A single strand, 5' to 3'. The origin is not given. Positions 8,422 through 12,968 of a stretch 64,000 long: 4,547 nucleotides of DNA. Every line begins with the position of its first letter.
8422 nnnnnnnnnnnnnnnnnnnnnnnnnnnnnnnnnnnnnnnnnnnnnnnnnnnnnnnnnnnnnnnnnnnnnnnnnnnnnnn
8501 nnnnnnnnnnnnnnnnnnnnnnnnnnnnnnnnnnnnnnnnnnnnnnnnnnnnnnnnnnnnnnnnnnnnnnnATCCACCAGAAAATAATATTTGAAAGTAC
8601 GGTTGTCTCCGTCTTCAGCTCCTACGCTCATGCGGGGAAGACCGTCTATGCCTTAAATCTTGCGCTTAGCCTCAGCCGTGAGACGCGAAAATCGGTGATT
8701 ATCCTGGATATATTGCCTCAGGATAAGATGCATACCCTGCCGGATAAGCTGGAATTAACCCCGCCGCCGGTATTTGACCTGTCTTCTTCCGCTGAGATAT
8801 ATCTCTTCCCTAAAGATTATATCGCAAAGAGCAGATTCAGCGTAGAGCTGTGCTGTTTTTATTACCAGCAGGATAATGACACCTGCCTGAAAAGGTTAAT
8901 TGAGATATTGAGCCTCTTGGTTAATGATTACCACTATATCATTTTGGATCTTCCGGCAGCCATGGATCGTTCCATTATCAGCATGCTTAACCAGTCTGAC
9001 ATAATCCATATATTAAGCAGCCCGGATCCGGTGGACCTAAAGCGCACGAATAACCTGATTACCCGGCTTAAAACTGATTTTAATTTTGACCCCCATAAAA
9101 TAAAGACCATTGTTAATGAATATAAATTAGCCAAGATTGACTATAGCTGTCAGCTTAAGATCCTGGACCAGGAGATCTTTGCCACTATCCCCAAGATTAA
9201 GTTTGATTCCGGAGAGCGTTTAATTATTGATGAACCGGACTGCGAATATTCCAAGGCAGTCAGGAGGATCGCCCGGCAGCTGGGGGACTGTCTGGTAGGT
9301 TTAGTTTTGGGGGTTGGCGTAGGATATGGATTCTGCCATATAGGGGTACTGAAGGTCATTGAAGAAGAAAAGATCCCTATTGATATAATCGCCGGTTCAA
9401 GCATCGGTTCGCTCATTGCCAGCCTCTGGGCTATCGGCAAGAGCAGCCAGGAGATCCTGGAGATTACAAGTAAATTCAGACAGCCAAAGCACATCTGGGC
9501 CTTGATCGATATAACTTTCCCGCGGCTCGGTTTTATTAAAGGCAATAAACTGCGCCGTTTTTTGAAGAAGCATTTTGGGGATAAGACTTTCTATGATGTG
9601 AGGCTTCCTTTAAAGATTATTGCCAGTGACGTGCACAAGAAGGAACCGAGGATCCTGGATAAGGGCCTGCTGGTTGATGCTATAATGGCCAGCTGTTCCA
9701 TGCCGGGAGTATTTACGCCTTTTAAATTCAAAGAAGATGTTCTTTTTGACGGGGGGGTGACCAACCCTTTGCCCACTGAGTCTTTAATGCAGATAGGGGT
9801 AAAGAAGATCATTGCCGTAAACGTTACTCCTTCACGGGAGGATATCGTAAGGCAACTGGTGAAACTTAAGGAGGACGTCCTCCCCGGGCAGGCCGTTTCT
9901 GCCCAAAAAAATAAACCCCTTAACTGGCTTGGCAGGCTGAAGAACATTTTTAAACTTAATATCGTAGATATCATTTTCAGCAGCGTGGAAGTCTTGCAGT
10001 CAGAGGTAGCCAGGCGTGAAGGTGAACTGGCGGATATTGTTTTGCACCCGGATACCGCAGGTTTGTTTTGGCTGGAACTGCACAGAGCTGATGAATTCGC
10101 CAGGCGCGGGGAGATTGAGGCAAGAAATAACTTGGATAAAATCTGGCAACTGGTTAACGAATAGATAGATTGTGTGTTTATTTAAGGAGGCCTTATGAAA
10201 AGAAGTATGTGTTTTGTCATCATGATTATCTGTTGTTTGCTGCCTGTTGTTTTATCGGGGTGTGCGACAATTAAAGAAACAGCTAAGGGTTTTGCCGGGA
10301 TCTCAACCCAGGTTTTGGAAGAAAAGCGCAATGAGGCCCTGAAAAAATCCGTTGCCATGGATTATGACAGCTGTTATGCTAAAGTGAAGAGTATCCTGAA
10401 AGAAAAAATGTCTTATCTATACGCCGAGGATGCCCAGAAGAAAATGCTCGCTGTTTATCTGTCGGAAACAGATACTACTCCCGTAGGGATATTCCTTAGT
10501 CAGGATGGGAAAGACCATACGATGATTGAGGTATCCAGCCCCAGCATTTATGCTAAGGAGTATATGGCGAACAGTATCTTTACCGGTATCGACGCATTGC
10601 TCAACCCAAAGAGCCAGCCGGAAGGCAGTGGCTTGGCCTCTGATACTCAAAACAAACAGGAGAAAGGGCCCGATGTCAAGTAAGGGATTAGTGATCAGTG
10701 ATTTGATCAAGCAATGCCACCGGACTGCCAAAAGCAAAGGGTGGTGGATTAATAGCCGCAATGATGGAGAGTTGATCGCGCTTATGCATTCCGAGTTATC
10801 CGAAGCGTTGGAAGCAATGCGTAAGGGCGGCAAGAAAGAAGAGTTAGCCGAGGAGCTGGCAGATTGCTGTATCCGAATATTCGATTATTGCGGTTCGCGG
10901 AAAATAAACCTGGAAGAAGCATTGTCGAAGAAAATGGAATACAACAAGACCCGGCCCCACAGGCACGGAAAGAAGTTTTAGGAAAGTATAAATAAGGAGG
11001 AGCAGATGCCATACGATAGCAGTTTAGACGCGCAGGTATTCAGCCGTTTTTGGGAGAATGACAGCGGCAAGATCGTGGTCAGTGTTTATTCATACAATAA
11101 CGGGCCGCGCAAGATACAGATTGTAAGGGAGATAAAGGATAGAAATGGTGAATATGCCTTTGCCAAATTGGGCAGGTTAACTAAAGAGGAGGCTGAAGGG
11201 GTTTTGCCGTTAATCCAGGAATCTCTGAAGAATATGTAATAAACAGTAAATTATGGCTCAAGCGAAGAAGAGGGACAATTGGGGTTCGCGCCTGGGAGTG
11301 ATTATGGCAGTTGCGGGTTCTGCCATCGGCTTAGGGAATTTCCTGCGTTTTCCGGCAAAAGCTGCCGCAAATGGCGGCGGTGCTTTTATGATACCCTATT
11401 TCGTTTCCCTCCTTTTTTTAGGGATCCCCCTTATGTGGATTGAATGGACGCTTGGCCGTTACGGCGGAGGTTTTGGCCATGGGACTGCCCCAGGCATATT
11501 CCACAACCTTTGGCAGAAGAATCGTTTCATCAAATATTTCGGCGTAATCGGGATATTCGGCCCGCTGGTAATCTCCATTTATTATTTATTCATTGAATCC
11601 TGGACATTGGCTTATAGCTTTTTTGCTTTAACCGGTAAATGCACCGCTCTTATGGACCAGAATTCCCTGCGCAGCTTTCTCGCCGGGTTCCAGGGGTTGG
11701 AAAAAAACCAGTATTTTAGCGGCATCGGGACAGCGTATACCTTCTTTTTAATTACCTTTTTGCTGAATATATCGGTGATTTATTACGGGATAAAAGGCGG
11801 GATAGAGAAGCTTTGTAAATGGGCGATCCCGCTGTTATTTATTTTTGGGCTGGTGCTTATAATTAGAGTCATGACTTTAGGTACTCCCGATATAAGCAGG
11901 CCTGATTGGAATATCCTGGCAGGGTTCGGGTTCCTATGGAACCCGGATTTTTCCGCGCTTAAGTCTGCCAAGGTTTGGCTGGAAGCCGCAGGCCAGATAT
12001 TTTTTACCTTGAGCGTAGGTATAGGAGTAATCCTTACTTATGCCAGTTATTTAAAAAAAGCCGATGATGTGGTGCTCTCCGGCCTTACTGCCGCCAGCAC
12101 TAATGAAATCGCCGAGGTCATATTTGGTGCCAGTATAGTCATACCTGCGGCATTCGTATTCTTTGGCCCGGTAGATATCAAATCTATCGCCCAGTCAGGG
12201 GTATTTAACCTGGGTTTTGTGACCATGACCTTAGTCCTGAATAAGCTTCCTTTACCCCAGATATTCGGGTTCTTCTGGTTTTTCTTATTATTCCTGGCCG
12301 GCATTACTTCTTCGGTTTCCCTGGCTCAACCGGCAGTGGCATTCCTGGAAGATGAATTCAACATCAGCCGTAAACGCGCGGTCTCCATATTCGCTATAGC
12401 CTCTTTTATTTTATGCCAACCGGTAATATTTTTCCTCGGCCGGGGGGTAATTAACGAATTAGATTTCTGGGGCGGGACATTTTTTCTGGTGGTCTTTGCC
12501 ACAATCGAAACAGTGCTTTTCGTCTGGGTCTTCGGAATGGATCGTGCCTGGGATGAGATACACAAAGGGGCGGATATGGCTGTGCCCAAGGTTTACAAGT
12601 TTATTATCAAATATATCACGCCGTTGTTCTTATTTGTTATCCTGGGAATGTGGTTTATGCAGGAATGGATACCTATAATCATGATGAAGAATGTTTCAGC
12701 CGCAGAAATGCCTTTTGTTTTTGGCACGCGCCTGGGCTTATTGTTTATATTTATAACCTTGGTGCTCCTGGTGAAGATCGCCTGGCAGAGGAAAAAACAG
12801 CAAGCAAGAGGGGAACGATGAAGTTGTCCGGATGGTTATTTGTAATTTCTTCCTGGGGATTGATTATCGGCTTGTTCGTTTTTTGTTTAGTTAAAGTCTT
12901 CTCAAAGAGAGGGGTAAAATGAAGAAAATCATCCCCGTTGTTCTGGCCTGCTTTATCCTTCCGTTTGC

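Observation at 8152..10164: Three-domain protein: cNMP-binding domain, degenerate ParA/MinD-like NTPase domain and patatin phospholipase, translationally coupled to a GH1 beta-glucosidase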

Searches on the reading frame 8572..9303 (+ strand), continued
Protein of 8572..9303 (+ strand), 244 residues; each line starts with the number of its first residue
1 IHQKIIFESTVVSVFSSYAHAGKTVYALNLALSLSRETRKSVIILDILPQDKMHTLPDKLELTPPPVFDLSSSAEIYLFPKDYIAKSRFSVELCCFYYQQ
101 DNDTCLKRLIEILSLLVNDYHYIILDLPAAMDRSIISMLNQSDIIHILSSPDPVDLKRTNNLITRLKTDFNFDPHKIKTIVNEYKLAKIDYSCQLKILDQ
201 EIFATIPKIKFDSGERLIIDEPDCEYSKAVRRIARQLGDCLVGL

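Call 75: find_encoding_contigs(protein=P0121, flank=4000, max_places=2)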
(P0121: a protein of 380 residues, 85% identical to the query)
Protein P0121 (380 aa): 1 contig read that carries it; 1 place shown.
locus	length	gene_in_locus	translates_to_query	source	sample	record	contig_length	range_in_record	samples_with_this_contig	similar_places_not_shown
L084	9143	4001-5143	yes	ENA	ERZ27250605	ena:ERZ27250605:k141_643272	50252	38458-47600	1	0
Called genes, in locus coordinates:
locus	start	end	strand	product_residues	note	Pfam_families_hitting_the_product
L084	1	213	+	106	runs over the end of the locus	PF01741:MscL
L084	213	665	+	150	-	PF09424:YqeY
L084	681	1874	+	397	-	PF05977:MFS_3, PF07690:MFS_1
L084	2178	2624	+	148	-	PF01471:PG_binding_1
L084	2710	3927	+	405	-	PF00232:Glyco_hydro_1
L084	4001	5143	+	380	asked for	PF00027:cNMP_binding, PF01656:CbiA (weak)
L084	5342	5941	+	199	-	PF01734:Patatin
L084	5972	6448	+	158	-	-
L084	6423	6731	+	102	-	-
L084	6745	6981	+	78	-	-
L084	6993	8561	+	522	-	PF00209:SNF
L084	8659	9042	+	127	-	PF12092:DUF3568 (weak)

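Call 78: search_protein_families(library=ncbifam, proteins=[P0194, P0226, P0255, P0201, P0230, P0200], max_evalue=0.00001)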
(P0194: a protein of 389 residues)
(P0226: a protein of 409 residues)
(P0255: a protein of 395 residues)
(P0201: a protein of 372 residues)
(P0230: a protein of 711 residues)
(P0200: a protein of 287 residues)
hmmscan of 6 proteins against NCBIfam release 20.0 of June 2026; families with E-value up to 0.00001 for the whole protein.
P0194 (389 aa): 15 families
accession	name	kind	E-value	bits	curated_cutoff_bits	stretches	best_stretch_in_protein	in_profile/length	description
TIGR01969.1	minD_arch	subfamily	4.6e-27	94.8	201.75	1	129-372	2-239/251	cell division ATPase MinD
NF041546.1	ParA_partition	equivalog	5e-20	71.9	180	2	129-167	1-38/203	ParA family partition ATPase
TIGR01968.1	minD_bact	equivalog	8.5e-20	71.2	212.9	1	128-317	2-192/261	septum site-determining protein MinD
TIGR03371.1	cellulose_yhjQ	equivalog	3.5e-17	62.7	157.85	1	128-361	2-239/246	cellulose biosynthesis protein BcsQ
TIGR03815.1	CpaE_hom_Actino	equivalog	5.7e-17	61.9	154.45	1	59-355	48-332/340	septum site-determining protein Ssd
TIGR03018.1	pepcterm_TyrKin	hypoth_equivalog_domain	6e-13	48.6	230.65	1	123-285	31-196/207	XrtA-associated tyrosine autokinase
NF047398.1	AAA_KGGVGR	domain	2e-12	47.8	90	1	127-168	2-42/190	KGGVGR-motif variant AAA ATPase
NF041136.1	MrpORP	equivalog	6.1e-11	42.2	450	1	128-286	6-164/365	iron-sulfur cluster carrier protein MrpORP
NF008079.0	PRK10818.1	equivalog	8.4e-11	41.7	508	1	127-290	2-165/270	septum site-determining protein MinD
TIGR03453.1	partition_RepA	equivalog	2.7e-10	39.7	348.45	1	122-185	99-160/387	plasmid partitioning protein RepA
TIGR01007.1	eps_fam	subfamily_domain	9.6e-10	38.3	108.05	1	125-248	15-137/204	polysaccharide biosynthesis tyrosine autokinase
NF008669.0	PRK11670.1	equivalog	1.9e-08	33.6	348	1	128-274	108-253/369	iron-sulfur cluster carrier protein ApbC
NF041283.1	PrgP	equivalog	2.4e-07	30.4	400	1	128-266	3-151/297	ParA superfamily DNA segregation protein PrgP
NF008568.0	PRK11519.1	equivalog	1.4e-06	26.8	1068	1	128-248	527-645/720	tyrosine-protein kinase Wzc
NF010443.0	PRK13869.1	subfamily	1.7e-06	27.1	446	1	122-185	116-177/405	plasmid-partitioning protein RepA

P0226 (409 aa): 30 families (the best 25 are shown)
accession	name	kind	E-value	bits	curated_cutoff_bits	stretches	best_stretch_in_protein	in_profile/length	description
TIGR01969.1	minD_arch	subfamily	6e-37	127.2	201.75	1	144-389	2-240/251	cell division ATPase MinD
TIGR01968.1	minD_bact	equivalog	4.2e-26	91.8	212.9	1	143-384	2-241/261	septum site-determining protein MinD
TIGR03815.1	CpaE_hom_Actino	equivalog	4.6e-19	68.7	154.45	1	133-363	104-325/340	septum site-determining protein Ssd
NF041546.1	ParA_partition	equivalog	6.8e-18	64.9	180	2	236-377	57-202/203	ParA family partition ATPase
TIGR03371.1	cellulose_yhjQ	equivalog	1.8e-15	57.1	157.85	1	144-377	3-239/246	cellulose biosynthesis protein BcsQ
NF008079.0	PRK10818.1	equivalog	5.7e-12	45.5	508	1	143-364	3-232/270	septum site-determining protein MinD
NF041136.1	MrpORP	equivalog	2.8e-11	43.3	450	1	145-300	8-161/365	iron-sulfur cluster carrier protein MrpORP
TIGR03018.1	pepcterm_TyrKin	hypoth_equivalog_domain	1.5e-10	40.7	230.65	1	140-303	33-197/207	XrtA-associated tyrosine autokinase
NF008568.0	PRK11519.1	equivalog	8.5e-09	34.1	1068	1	143-316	527-693/720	tyrosine-protein kinase Wzc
TIGR01007.1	eps_fam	subfamily_domain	1.3e-08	34.6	108.05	1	145-287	20-161/204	polysaccharide biosynthesis tyrosine autokinase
NF045505.1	RR_RssB_Pseudo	equivalog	1.3e-08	34.3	700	1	7-135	8-138/394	two-component system response regulator RssB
NF045944.1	ResRegRpaBCyano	equivalog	1.7e-08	34.1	330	1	9-131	2-122/229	response regulator transcription factor RpaB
NF008677.0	PRK11697.1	equivalog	3e-08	33.3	246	1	6-129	3-124/238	two-component system response regulator BtsR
NF006900.1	PRK09390.1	equivalog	3.8e-08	33.1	255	1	1-129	1-128/203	response regulator FixJ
TIGR01818.1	ntrC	equivalog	4.1e-08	32.5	558.6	1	7-131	1-124/463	nitrogen regulation protein NR(I)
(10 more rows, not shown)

P0255 (395 aa): 17 families
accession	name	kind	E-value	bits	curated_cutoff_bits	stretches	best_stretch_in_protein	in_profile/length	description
TIGR01968.1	minD_bact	equivalog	4.7e-32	111.3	212.9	1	145-388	2-244/261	septum site-determining protein MinD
TIGR01969.1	minD_arch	subfamily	9.7e-27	93.7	201.75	1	146-388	2-238/251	cell division ATPase MinD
NF041546.1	ParA_partition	equivalog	3.5e-15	56.1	180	1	147-183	2-37/203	ParA family partition ATPase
NF008079.0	PRK10818.1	equivalog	2.1e-14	53.5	508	1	146-304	4-160/270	septum site-determining protein MinD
TIGR03371.1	cellulose_yhjQ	equivalog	4.1e-14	52.6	157.85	1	146-336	3-192/246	cellulose biosynthesis protein BcsQ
TIGR03815.1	CpaE_hom_Actino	equivalog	5.3e-14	52.1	154.45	1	66-370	48-330/340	septum site-determining protein Ssd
NF041136.1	MrpORP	equivalog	1.2e-13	51.1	450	1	146-314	7-173/365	iron-sulfur cluster carrier protein MrpORP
TIGR03018.1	pepcterm_TyrKin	hypoth_equivalog_domain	3.3e-13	49.5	230.65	1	139-307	30-199/207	XrtA-associated tyrosine autokinase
NF047398.1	AAA_KGGVGR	domain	2.3e-10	41.1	90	1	145-238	3-105/190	KGGVGR-motif variant AAA ATPase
TIGR01007.1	eps_fam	subfamily_domain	1e-08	35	108.05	1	146-308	19-179/204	polysaccharide biosynthesis tyrosine autokinase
NF008669.0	PRK11670.1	equivalog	5.4e-08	32.1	348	1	142-311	105-271/369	iron-sulfur cluster carrier protein ApbC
NF009206.0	PRK12555.1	subfamily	1.4e-07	30.8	342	1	4-155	1-164/340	chemotaxis-specific protein-glutamate methyltransferase CheB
TIGR03453.1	partition_RepA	equivalog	3.3e-07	29.5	348.45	0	115-183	73-142/387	plasmid partitioning protein RepA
NF047785.1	respo_reg_MadR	equivalog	4.4e-07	29.5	300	1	13-121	10-122/209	MadR family response regulator transcription factor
NF041283.1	PrgP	equivalog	4.8e-07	29.4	400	1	148-287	6-153/297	ParA superfamily DNA segregation protein PrgP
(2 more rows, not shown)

P0201 (372 aa): 21 families
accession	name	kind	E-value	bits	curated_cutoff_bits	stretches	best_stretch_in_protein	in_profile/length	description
TIGR01969.1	minD_arch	subfamily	2.9e-35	121.7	201.75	1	137-364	2-226/251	cell division ATPase MinD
TIGR01968.1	minD_bact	equivalog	5.8e-29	101.2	212.9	1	136-365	2-233/261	septum site-determining protein MinD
TIGR03815.1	CpaE_hom_Actino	equivalog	1.2e-19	70.7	154.45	1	70-350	55-323/340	septum site-determining protein Ssd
NF041546.1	ParA_partition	equivalog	1.6e-17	63.7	180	1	137-175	1-39/203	ParA family partition ATPase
TIGR01007.1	eps_fam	subfamily_domain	7e-16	58.4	108.05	1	128-273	10-156/204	polysaccharide biosynthesis tyrosine autokinase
TIGR03371.1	cellulose_yhjQ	equivalog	3.3e-14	53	157.85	1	137-360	3-233/246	cellulose biosynthesis protein BcsQ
NF008079.0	PRK10818.1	equivalog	5e-14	52.3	508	1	136-295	3-162/270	septum site-determining protein MinD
TIGR03018.1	pepcterm_TyrKin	hypoth_equivalog_domain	1.1e-12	47.8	230.65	1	107-307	3-207/207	XrtA-associated tyrosine autokinase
NF041136.1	MrpORP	equivalog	2.2e-12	47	450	1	136-293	6-163/365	iron-sulfur cluster carrier protein MrpORP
NF008568.0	PRK11519.1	equivalog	1.2e-11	43.5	1068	1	121-291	512-681/720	tyrosine-protein kinase Wzc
NF007350.0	PRK09841.1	equivalog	2.3e-11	42.5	1248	1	120-292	516-687/726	tyrosine-protein kinase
NF047398.1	AAA_KGGVGR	domain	3.9e-11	43.6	90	1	136-175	3-42/190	KGGVGR-motif variant AAA ATPase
TIGR03453.1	partition_RepA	equivalog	7.1e-10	38.3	348.45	1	123-175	92-144/387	plasmid partitioning protein RepA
NF008669.0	PRK11670.1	equivalog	2e-09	36.8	348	1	134-257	106-226/369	iron-sulfur cluster carrier protein ApbC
NF041283.1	PrgP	equivalog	8.9e-09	35.1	400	0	136-175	3-43/297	ParA superfamily DNA segregation protein PrgP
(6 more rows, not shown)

P0230 (711 aa): 28 families (the best 25 are shown)
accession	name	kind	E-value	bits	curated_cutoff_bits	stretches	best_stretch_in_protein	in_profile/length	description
TIGR03819.1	heli_sec_ATPase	hypoth_equivalog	1.4e-98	330.2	373.15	1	324-647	18-339/340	TadA family conjugal transfer-associated ATPase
TIGR02788.1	VirB11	equivalog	1.9e-65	220.9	249.95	2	471-645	131-305/308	P-type DNA transfer ATPase VirB11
TIGR02782.1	TrbB_P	equivalog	1.3e-61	208.5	304.55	1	362-653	15-297/303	P-type conjugative transfer ATPase TrbB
NF058587.1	archaellum_moto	equivalog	8.8e-57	193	550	1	305-656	112-440/527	archaellum flagellar ATPase motor FlaI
NF010475.0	PRK13900.1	equivalog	3.6e-55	187.3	389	2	471-646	147-322/333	type IV secretion system ATPase VirB11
NF010469.0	PRK13894.1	subfamily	2.3e-54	184.9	508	1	352-655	19-313/320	conjugal transfer ATPase TrbB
NF010407.0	PRK13833.1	subfamily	8.3e-48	163.4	499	1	353-651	15-302/323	conjugal transfer protein TrbB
NF053672.1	bindosome_BasE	exception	2.1e-37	129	1000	1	359-652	139-433/512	bindosome assembly system ATPase subunit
NF010425.0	PRK13851.1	equivalog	2.5e-37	128.5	461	1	472-634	150-313/344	type IV secretion system protein VirB11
TIGR01969.1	minD_arch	subfamily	1.1e-21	77.1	201.75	1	4-246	1-233/251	cell division ATPase MinD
NF041000.1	ATPase_ComGA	equivalog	2.6e-16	59.4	300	1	485-609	129-248/267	competence type IV pilus ATPase ComGA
TIGR01968.1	minD_bact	equivalog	1.3e-14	54.2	212.9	1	4-246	2-242/261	septum site-determining protein MinD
NF007755.0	PRK10436.1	equivalog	2.6e-14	52.7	617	1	462-609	197-338/465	type II secretion system protein GspE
TIGR02533.1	type_II_gspE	equivalog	2.2e-13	49.7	630.25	1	452-606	211-359/486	type II secretion system ATPase GspE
TIGR02525.1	plasmid_TraJ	equivalog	4e-13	49.1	368.3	1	482-644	146-308/372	plasmid transfer ATPase TraJ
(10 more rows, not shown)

P0200 (287 aa): 12 families
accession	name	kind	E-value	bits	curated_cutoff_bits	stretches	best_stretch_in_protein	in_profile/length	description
TIGR01969.1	minD_arch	subfamily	9e-25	87.3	201.75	1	4-246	1-233/251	cell division ATPase MinD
TIGR01968.1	minD_bact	equivalog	5.4e-17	62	212.9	1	4-257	2-250/261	septum site-determining protein MinD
NF041546.1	ParA_partition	equivalog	1.8e-13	50.5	180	1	5-45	1-40/203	ParA family partition ATPase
NF047398.1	AAA_KGGVGR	domain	2e-11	44.6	90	1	4-113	3-118/190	KGGVGR-motif variant AAA ATPase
TIGR03018.1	pepcterm_TyrKin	hypoth_equivalog_domain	3.9e-11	42.7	230.65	1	5-171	37-201/207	XrtA-associated tyrosine autokinase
TIGR03815.1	CpaE_hom_Actino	equivalog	1.7e-10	40.6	154.45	1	3-209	111-308/340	septum site-determining protein Ssd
TIGR03371.1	cellulose_yhjQ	equivalog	4.8e-10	39.3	157.85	1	5-185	3-180/246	cellulose biosynthesis protein BcsQ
NF041136.1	MrpORP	equivalog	1.3e-09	37.8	450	1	5-59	7-59/365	iron-sulfur cluster carrier protein MrpORP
TIGR03453.1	partition_RepA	equivalog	2.3e-07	30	348.45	0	5-159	106-274/387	plasmid partitioning protein RepA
NF008079.0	PRK10818.1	equivalog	1.7e-06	27.6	508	1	4-167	3-161/270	septum site-determining protein MinD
NF041283.1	PrgP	equivalog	4.2e-06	26.3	400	0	4-126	3-130/297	ParA superfamily DNA segregation protein PrgP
NF008669.0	PRK11670.1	equivalog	5.4e-06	25.5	348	0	6-45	110-148/369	iron-sulfur cluster carrier protein ApbC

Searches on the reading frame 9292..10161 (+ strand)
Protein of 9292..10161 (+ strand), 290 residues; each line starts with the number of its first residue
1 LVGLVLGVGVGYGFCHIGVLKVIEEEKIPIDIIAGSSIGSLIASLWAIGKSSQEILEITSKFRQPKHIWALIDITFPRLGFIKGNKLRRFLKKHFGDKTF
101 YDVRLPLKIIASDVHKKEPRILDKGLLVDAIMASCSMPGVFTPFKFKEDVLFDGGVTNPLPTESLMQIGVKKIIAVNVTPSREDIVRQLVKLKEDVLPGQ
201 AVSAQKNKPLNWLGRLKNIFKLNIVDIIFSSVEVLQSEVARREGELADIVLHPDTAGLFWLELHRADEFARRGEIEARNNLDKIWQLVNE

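Call 55: search_solved_structures(query=window:9292-10161:+, max_evalue=0.001, show_alignments=1)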
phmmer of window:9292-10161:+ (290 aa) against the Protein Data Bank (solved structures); distinct sequences matched with E-value up to 0.001: 2.
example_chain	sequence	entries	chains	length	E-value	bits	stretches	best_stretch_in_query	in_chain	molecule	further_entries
5fqu_A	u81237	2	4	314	2.4e-21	79.4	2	79-182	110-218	PATATIN-LIKE PROTEIN, PLPD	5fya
9iom_A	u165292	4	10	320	0.00052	22.5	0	6-130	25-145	cUMP-AMP-activated phospholipase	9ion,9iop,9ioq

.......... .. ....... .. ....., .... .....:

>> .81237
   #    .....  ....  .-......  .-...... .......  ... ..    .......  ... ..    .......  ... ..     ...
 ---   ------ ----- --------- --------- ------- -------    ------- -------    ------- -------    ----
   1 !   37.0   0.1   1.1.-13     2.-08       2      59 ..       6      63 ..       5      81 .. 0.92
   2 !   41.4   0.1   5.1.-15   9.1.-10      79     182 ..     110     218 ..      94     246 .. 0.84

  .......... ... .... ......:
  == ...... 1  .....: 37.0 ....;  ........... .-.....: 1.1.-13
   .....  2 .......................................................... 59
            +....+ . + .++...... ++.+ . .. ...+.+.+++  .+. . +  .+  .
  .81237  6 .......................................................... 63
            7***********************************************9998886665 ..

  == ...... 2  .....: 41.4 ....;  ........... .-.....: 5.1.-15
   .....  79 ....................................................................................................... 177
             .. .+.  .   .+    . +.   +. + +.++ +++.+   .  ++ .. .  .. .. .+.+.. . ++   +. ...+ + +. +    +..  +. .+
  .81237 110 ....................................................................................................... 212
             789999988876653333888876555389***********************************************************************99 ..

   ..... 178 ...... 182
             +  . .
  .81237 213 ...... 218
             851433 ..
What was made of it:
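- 9292..9831 (+): Patatin-like acyl hydrolase domain, residues 381-560. PDB sequence hit to PlpD, E 2e-21 (call 55).
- Closest known: CapV/CapE, the cyclic-oligonucleotide-activated patatin effectors of CBASS. Different: The window gene is in core synteny, and its sequence similarity to CapV-type proteins is weak (E 5e-4, call 55).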

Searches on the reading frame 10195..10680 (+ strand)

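Call 3: search_protein_families(library=pfam, proteins=[window:10195-10680:+], max_evalue=1)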
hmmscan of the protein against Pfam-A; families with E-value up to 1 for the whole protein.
window:10195-10680:+ (162 aa): 1 family
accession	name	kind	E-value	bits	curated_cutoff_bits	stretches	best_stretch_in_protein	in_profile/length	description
PF12092.13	DUF3568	-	0.039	14.5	23.2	1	9-112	4-102/124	Protein of unknown function (DUF3568)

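Call 25: search_protein_families(library=padloc, proteins=[window:10195-10680:+], max_evalue=0.01)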
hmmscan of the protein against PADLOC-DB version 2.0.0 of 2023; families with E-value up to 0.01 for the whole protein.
window:10195-10680:+ (162 aa): 0 families

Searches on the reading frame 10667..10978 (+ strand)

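Call 3: search_protein_families(library=pfam, proteins=[window:10667-10978:+], max_evalue=1)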
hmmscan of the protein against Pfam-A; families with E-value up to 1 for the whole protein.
window:10667-10978:+ (104 aa): 3 families
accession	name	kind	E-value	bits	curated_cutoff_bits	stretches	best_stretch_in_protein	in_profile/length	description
PF03819.22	MazG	-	1.9e-05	25.3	22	1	36-99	6-73/74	MazG nucleotide pyrophosphohydrolase domain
PF01503.22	PRA-PH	-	0.0069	17.2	21.3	1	19-67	13-60/86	Phosphoribosyl-ATP pyrophosphohydrolase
PF12643.12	MazG-like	-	0.081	13.6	27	1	42-95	17-68/85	MazG-like family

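Call 25: search_protein_families(library=padloc, proteins=[window:10667-10978:+], max_evalue=0.01)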
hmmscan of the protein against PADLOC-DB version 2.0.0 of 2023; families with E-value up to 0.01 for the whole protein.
window:10667-10978:+ (104 aa): 0 families

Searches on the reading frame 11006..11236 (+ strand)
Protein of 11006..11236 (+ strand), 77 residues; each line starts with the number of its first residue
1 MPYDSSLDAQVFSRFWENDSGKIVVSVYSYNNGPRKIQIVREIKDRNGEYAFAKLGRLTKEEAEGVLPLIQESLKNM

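Call 3: search_protein_families(library=pfam, proteins=[window:11006-11236:+], max_evalue=1)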
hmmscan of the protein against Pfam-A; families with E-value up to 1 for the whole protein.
window:11006-11236:+ (77 aa): 1 family
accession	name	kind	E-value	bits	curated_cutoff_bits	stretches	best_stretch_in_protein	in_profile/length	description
PF09695.16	YtfJ_HI0045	-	0.097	12.8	24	1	43-72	130-159/160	Bacterial protein of unknown function (YtfJ_HI0045)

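Call 25: search_protein_families(library=padloc, proteins=[window:11006-11236:+], max_evalue=0.01)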
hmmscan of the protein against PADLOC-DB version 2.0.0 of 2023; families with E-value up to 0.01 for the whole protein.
window:11006-11236:+ (77 aa): 0 families

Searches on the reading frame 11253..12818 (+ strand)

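Call 3: search_protein_families(library=pfam, proteins=[window:11253-12818:+], max_evalue=1)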
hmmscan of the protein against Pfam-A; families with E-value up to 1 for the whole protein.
window:11253-12818:+ (522 aa): 2 families
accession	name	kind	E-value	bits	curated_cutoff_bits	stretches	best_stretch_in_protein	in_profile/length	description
PF00209.24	SNF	-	8.4e-55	186.9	27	2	155-471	170-484/524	Sodium:neurotransmitter symporter family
PF14898.11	DUF4491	-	0.21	12.4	27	1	95-148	11-64/92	Domain of unknown function (DUF4491)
